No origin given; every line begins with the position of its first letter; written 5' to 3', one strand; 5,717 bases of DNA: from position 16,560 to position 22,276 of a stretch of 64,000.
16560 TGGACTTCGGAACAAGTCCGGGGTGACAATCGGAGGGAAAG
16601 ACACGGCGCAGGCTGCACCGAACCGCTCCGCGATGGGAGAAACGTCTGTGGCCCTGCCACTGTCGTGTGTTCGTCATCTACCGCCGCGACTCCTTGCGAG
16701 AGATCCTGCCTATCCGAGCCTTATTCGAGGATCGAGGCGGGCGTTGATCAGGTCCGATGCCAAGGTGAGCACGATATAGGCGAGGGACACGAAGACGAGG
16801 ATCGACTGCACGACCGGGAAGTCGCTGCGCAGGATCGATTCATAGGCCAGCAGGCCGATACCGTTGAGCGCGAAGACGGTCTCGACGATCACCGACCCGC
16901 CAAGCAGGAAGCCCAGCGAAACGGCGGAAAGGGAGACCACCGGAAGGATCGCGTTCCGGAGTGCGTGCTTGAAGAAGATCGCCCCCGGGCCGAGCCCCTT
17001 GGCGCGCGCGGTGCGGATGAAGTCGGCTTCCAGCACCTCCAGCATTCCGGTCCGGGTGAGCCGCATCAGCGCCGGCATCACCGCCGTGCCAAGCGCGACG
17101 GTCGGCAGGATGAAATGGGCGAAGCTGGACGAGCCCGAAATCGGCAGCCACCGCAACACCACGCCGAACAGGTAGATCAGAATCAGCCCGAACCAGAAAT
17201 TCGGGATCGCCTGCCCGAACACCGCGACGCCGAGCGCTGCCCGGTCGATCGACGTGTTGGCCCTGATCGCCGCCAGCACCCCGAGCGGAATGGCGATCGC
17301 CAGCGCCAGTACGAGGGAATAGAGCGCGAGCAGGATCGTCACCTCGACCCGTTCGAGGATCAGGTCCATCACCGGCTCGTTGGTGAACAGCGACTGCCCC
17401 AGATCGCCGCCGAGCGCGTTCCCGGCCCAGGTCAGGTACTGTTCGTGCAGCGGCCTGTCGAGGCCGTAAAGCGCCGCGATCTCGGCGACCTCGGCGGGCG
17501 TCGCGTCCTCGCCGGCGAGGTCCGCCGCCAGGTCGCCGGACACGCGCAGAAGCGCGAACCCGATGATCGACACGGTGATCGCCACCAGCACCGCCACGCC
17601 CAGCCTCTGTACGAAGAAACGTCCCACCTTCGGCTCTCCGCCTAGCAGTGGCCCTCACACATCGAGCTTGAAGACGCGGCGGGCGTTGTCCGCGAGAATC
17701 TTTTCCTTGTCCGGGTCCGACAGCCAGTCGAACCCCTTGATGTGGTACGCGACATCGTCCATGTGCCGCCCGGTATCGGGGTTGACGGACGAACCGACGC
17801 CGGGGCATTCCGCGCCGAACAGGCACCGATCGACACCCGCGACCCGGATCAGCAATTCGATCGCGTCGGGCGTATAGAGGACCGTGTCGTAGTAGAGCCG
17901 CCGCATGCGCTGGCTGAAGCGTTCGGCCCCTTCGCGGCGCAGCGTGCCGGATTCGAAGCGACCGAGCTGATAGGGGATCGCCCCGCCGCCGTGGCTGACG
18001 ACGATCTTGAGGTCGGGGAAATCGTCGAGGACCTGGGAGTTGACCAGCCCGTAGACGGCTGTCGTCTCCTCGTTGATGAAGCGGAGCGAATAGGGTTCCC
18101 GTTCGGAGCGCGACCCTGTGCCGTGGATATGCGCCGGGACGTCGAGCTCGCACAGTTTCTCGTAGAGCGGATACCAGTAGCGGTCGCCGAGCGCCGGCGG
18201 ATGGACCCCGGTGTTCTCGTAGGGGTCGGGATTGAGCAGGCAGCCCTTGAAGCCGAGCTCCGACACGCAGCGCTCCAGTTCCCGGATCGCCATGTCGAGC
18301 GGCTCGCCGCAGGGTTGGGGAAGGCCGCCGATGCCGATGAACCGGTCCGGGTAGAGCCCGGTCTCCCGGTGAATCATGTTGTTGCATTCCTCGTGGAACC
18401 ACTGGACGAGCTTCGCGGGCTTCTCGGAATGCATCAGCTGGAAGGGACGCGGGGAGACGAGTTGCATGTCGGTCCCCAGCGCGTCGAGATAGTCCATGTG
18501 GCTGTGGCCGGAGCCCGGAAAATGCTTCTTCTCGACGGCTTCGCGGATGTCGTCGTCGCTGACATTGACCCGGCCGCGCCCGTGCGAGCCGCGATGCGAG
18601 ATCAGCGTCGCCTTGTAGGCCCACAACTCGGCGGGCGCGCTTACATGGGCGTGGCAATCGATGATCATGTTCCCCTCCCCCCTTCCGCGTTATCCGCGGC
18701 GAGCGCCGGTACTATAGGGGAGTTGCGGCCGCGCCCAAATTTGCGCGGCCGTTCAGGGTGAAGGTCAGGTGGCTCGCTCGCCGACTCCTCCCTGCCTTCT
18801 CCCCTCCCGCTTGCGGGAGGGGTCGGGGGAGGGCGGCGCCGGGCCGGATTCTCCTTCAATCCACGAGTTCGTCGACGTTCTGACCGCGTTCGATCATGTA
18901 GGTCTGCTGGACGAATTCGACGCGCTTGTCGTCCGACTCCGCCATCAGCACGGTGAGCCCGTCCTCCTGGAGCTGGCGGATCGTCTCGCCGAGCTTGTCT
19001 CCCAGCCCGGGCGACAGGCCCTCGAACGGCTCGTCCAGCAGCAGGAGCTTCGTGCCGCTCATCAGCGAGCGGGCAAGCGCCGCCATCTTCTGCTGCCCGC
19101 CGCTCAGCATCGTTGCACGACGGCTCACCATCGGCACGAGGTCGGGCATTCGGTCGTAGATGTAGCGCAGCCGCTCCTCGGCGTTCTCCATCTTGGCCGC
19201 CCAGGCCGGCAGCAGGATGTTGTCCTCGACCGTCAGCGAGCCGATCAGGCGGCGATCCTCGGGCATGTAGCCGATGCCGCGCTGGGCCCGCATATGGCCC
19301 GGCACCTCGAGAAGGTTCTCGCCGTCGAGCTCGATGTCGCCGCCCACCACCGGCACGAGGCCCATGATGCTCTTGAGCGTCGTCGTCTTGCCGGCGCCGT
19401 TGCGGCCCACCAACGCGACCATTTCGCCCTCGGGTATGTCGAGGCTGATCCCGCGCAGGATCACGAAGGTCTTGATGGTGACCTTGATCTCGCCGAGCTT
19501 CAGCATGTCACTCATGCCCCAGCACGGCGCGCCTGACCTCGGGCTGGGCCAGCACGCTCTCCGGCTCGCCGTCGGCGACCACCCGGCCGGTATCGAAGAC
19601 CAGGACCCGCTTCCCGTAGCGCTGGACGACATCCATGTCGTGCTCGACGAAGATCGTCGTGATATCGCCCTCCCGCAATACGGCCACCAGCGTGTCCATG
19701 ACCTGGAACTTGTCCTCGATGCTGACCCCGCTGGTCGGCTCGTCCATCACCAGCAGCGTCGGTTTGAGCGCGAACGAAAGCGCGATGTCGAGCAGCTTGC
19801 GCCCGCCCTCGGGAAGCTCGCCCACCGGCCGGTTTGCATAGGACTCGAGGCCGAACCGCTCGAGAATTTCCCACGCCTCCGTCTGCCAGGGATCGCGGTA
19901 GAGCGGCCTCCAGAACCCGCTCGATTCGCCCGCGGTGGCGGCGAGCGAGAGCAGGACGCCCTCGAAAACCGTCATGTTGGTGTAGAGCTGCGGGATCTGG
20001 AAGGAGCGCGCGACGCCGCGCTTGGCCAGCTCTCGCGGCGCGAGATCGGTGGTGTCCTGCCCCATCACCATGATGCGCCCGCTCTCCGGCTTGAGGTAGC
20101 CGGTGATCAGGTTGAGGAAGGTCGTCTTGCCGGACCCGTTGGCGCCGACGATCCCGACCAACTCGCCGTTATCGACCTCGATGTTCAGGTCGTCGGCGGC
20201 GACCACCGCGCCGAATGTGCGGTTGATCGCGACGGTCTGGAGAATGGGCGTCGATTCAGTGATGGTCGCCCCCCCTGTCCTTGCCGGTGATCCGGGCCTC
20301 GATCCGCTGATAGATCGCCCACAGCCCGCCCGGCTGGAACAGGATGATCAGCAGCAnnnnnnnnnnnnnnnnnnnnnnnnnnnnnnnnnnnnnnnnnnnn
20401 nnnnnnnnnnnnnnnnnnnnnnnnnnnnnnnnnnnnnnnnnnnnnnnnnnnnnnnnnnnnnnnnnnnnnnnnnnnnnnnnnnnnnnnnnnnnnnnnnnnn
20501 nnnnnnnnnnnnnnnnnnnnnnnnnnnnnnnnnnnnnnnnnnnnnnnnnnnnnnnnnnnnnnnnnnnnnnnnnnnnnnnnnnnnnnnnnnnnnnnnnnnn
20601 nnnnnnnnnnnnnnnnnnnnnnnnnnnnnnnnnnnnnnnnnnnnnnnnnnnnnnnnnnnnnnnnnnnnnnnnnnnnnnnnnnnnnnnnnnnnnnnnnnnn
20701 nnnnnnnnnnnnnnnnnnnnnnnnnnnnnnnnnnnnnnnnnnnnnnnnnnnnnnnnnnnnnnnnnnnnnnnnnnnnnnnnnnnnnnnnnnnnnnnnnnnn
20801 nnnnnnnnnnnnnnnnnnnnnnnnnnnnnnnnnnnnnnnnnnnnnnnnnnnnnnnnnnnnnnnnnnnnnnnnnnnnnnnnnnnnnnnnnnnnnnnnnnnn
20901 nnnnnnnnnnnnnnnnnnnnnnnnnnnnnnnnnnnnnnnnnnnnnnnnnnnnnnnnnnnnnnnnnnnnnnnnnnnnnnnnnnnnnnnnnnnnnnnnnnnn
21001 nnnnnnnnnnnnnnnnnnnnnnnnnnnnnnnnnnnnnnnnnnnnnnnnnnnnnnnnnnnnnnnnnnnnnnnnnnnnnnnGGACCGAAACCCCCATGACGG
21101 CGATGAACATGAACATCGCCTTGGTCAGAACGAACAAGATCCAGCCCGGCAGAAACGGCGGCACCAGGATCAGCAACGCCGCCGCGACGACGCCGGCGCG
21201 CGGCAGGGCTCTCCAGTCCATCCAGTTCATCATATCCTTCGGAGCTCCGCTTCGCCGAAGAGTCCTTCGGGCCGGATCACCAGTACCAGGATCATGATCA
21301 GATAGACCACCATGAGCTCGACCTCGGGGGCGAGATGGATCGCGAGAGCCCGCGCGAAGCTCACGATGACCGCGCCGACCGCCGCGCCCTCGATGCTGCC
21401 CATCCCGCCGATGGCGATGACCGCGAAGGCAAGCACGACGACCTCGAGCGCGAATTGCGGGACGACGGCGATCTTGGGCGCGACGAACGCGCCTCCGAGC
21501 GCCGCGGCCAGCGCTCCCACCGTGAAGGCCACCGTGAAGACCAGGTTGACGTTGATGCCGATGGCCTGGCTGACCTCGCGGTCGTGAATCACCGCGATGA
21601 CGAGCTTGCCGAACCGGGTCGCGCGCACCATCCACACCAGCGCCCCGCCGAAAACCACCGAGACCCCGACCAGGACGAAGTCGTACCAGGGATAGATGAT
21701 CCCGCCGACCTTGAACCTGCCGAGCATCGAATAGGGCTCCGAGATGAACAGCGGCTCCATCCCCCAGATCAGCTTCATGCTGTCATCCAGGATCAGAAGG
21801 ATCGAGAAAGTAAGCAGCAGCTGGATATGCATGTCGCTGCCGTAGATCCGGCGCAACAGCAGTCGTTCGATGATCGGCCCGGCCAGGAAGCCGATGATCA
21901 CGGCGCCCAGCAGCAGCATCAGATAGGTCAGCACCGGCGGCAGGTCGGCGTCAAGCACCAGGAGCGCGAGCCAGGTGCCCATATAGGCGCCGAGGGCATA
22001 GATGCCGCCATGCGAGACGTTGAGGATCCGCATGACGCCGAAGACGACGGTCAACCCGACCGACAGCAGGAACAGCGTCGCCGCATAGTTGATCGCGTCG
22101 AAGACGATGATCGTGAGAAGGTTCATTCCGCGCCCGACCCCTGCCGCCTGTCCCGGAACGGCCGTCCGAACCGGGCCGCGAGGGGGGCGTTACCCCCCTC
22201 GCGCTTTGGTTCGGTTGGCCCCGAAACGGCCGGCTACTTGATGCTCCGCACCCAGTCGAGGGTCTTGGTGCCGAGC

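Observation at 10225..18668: Nine-gene minus-strand operon fusing a Dpp-like importer (without its own SBP) to an unusual meta-cleavage gene set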

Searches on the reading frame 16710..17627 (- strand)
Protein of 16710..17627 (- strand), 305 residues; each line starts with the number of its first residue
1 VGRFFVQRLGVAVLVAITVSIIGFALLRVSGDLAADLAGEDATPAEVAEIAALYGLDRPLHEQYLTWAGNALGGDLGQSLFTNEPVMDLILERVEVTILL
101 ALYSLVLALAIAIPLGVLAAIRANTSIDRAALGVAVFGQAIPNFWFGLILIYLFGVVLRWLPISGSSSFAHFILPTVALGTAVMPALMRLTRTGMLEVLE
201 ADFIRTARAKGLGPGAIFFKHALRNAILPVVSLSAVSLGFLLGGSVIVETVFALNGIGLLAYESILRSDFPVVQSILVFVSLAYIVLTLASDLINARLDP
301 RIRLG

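Call 6: search_protein_families(library=pfam, proteins=[window:16710-17627:-])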
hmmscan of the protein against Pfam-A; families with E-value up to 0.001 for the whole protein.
window:16710-17627:- (305 aa): 2 families
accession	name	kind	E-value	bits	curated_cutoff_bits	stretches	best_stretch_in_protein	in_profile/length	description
PF00528.27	BPD_transp_1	-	1.4e-39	136.2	26.4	1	112-303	1-183/184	Binding-protein-dependent transport system inner membrane component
PF19300.4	BPD_transp_1_N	-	1e-10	42.2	23.8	1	1-100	1-113/114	Binding-prot-dependent transport system membrane comp, N-term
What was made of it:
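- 16710..17627 (-): dppB-type permease. BPD_transp_1 + BPD_transp_1_N (call 6)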

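Call 7: search_protein_families(library=ncbifam, proteins=[window:16710-17627:-])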
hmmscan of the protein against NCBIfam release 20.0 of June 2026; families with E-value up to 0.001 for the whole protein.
window:16710-17627:- (305 aa): 19 families
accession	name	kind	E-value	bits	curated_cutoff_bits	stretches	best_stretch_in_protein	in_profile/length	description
NF045470.1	Opp2B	equivalog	5.8e-88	294.9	350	1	9-303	2-300/300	nickel ABC transporter permease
NF045469.1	Opp1B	equivalog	1.2e-73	248.3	380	1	1-303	1-307/307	nickel/cobalt ABC transporter permease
NF011661.0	PRK15081.1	equivalog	1.2e-69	235.2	463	1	3-303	3-304/306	glutathione ABC transporter permease GsiC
TIGR02789.1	nickel_nikB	equivalog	1.6e-69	234.7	447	1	1-303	1-307/314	nickel ABC transporter permease subunit NikB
NF007677.0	PRK10352.1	equivalog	4.7e-69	232.9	433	1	1-304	1-308/314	nickel ABC transporter permease subunit NikB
NF045471.1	Opp3B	equivalog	3.4e-67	227.1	480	1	1-304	1-304/308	oligopeptide ABC transporter permease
NF045472.1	Opp4B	equivalog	9.5e-67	225.5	450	1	1-303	1-319/319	oligopeptide ABC transporter permease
NF008161.0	PRK10914.1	equivalog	1.2e-61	208.8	590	2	169-303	202-336/339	dipeptide ABC transporter permease DppB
NF007008.0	PRK09471.1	equivalog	1.3e-55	189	388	1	3-303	3-305/306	oligopeptide ABC transporter permease OppB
NF011712.0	PRK15133.1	subfamily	2.5e-45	155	445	1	43-303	82-360/364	microcin C ABC transporter permease YejB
NF043081.1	MMSYN1_0165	equivalog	1.8e-34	119.4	350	1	70-304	153-386/388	oligopeptide ABC transporter permease OppB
NF011690.0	PRK15110.1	equivalog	5e-29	101.7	432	2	167-300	178-311/321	putrescine export ABC transporter permease SapB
NF045474.1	Opp2C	equivalog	1.8e-06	27.7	300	1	90-240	35-170/236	nickel transporter permease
NF045476.1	Opp4C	equivalog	6.1e-06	25.7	350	1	90-259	72-223/278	oligopeptide ABC transporter permease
TIGR02790.1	nickel_nikC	equivalog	3.8e-05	23.4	358.45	1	93-242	60-194/258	nickel ABC transporter permease subunit NikC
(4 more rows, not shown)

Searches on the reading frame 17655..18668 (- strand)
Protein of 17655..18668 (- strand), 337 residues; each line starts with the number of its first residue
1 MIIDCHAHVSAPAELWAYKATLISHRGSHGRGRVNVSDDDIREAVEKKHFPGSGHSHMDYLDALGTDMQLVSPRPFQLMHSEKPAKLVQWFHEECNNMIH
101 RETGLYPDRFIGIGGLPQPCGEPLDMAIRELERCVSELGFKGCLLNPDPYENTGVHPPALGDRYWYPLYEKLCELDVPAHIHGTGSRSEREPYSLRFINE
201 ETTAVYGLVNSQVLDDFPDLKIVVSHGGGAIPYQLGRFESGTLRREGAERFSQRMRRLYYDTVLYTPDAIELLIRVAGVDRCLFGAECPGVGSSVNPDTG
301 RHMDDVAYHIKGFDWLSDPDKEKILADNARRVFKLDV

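Call 6: search_protein_families(library=pfam, proteins=[window:17655-18668:-])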
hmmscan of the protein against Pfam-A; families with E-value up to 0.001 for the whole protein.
window:17655-18668:- (337 aa): 1 family
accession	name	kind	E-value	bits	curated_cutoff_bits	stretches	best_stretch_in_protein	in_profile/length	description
PF04909.20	Amidohydro_2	-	3.6e-49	168.5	26.4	1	3-335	1-289/289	Amidohydrolase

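Call 7: search_protein_families(library=ncbifam, proteins=[window:17655-18668:-])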
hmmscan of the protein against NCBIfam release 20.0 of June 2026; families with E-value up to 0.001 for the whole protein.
window:17655-18668:- (337 aa): 0 families

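Call 12: search_solved_structures(query=window:17655-18668:-, max_evalue=0.01)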
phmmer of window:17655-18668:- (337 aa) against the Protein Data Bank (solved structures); distinct sequences matched with E-value up to 0.01: 41.
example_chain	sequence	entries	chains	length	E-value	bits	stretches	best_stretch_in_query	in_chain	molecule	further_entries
6e6i_A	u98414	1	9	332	2.5e-143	480.7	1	1-337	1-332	2,2',3-trihydroxy-3'-methoxy-5,5'-dicarboxybiphenyl meta-cleavage compound hydrolase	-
5vn5_A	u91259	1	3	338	2.7e-143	480.6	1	1-337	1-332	2,2',3-trihydroxy-3'-methoxy-5,5'-dicarboxybiphenyl meta-cleavage compound hydrolase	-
6dxq_A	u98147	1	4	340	8.1e-59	202.7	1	1-334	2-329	4-oxalomesaconate hydratase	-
6dwv_B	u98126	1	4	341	8.2e-59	202.7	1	1-334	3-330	4-oxalomesaconate hydratase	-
6dxs_A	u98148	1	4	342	2.2e-58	201.3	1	1-334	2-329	4-oxalomesaconate hydratase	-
2gwg_A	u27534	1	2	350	7.3e-52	179.8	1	1-334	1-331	4-oxalomesaconate hydratase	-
4ign_A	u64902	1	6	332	7.7e-21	77.8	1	56-293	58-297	2-amino-3-carboxymuconate-6-semialdehyde decarboxylase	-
4igm_A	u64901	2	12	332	9.5e-21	77.5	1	58-293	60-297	2-amino-3-carboxymuconate-6-semialdehyde decarboxylase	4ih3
4ofc_A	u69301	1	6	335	9.8e-21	77.4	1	58-293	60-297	2-amino-3-carboxymuconate-6-semialdehyde decarboxylase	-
2wm1_A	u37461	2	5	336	9.9e-21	77.4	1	58-293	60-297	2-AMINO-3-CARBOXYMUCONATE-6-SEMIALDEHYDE DECARBOXYLASE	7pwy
3s4t_A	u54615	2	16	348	3.6e-16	62.4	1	94-290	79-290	Amidohydrolase 2 | Gamma-resorcylate decarboxylase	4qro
2dvt_A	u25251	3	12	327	6.9e-16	61.5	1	61-336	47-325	Thermophilic reversible gamma-resorcylate decarboxylase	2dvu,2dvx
3nur_A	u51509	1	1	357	7e-14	54.9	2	93-188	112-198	Amidohydrolase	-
3ij6_A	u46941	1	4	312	9.5e-14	54.4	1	77-331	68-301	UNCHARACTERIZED METAL-DEPENDENT HYDROLASE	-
6mgt_A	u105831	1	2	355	5.3e-12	48.7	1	58-289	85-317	2-amino-3-carboxymuconate 6-semialdehyde decarboxylase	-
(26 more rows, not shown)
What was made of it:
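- LigJ is the second-best solved relative of the amidohydrolase, at E 8e-59 (call 12).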

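Call 15: search_solved_structures(query=window:17655-18668:-, max_evalue=1e-100, show_alignments=1)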
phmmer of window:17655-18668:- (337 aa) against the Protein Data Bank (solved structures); distinct sequences matched with E-value up to 1e-100: 2.
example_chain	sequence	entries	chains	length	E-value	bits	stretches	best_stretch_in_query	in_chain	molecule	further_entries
6e6i_A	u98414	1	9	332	2.5e-143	480.7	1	1-337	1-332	2,2',3-trihydroxy-3'-methoxy-5,5'-dicarboxybiphenyl meta-cleavage compound hydrolase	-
5vn5_A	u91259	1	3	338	2.7e-143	480.6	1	1-337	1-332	2,2',3-trihydroxy-3'-methoxy-5,5'-dicarboxybiphenyl meta-cleavage compound hydrolase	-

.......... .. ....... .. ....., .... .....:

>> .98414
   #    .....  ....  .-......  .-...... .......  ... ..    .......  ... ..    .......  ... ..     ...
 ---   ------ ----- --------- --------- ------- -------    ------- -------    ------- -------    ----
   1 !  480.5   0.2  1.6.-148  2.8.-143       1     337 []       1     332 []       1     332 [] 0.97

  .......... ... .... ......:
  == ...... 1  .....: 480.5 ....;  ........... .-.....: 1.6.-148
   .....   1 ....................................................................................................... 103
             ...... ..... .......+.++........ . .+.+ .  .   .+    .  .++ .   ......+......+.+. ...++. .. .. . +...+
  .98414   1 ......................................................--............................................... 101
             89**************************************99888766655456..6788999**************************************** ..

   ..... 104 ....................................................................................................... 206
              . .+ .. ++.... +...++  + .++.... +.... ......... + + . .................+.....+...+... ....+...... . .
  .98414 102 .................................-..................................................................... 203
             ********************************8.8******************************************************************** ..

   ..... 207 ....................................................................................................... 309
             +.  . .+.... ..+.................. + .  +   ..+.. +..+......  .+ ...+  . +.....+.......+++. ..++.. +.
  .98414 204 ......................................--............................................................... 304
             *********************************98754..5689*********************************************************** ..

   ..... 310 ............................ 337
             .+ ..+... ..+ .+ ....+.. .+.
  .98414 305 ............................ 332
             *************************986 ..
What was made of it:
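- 17655..18668 (-): LigY-like Zn amidohydrolase (hydrolase for the meta-cleavage product); first gene of the operon. PDB 5VN5/6E6I, E 2.5e-143 over the full length (calls 12, 15).
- On SYK-6-type DDVA catabolic system: E 2.5e-143, residues 1-337 against 1-332 (calls 12, 15).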

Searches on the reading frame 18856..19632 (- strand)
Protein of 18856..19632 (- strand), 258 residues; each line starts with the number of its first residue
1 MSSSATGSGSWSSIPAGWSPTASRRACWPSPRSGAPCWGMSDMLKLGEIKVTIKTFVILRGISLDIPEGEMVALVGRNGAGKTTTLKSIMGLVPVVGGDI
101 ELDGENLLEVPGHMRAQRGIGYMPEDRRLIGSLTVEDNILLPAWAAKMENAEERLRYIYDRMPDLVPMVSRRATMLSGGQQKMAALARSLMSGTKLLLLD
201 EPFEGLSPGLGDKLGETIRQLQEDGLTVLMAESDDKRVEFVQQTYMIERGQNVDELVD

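Call 9: search_protein_families(library=pfam, proteins=[window:18856-19632:-])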
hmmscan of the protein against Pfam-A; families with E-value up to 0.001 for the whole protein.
window:18856-19632:- (258 aa): 3 families
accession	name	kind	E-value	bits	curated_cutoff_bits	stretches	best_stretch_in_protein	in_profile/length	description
PF00005.33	ABC_tran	-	1.7e-30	106.8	25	1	59-203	1-136/137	ABC transporter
PF13304.12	AAA_21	-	2.5e-09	38.1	27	0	72-171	2-114/304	AAA domain, putative AbiEii toxin, Type IV TA system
PF02463.25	SMC_N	-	0.0004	20.3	40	0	68-89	23-44/220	RecF/RecN/SMC N terminal domain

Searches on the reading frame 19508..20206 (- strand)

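Call 9: search_protein_families(library=pfam, proteins=[window:19508-20206:-])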
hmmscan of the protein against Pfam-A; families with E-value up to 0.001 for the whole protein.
window:19508-20206:- (232 aa): 3 families
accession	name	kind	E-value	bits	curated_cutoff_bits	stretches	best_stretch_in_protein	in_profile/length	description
PF00005.33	ABC_tran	-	2.1e-27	96.9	25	1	5-159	2-137/137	ABC transporter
PF13304.12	AAA_21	-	8.8e-08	33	27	0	17-34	2-19/304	AAA domain, putative AbiEii toxin, Type IV TA system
PF13476.12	AAA_23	-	5.5e-05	24.3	27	1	6-38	12-43/201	AAA domain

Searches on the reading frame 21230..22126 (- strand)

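Call 9: search_protein_families(library=pfam, proteins=[window:21230-22126:-])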
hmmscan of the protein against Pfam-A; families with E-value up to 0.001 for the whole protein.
window:21230-22126:- (298 aa): 1 family
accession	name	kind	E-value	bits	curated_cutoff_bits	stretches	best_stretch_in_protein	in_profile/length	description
PF02653.21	BPD_transp_2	-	2.3e-29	102.8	26.8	1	8-282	2-269/269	Branched-chain amino acid transport system / permease component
